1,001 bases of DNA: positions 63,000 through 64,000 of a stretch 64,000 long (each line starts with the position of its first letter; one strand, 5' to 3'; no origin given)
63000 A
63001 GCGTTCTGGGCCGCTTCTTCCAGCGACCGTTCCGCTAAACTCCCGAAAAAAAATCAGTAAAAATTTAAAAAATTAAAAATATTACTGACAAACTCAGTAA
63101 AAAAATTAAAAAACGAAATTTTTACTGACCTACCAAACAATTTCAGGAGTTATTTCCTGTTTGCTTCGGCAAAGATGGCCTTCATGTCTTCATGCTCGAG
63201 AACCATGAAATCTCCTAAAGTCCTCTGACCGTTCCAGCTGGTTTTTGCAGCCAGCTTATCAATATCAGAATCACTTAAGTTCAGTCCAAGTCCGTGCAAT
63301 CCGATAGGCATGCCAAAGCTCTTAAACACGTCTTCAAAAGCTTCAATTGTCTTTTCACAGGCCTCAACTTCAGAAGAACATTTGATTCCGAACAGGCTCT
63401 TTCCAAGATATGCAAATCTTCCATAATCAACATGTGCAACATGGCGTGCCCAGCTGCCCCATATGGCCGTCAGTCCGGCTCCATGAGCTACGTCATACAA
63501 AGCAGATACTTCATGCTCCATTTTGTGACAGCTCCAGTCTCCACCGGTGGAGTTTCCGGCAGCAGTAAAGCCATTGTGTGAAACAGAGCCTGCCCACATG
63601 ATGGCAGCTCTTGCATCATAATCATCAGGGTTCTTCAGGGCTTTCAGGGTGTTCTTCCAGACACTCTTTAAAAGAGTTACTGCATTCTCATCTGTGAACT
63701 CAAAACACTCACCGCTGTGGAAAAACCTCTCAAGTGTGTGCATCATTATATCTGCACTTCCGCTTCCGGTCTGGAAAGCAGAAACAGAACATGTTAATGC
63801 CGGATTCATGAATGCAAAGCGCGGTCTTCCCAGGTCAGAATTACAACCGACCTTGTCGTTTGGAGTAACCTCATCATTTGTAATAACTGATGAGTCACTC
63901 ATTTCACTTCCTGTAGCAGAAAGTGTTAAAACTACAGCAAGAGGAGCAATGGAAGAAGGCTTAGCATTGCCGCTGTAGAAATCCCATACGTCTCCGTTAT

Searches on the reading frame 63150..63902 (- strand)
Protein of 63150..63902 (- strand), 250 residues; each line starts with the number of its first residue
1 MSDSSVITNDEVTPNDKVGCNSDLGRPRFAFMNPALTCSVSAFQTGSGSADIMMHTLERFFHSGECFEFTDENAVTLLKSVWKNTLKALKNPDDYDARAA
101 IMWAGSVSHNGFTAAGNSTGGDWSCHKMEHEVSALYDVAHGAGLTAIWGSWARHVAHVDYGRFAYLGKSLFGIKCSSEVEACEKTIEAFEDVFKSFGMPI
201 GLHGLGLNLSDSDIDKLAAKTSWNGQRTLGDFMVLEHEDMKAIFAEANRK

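Call 47: find_encoding_contigs(protein=window:63150-63902:-, flank=10000, max_places=3)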
Protein window:63150-63902:- (250 aa): no gene with exactly this product is on record in the collection.
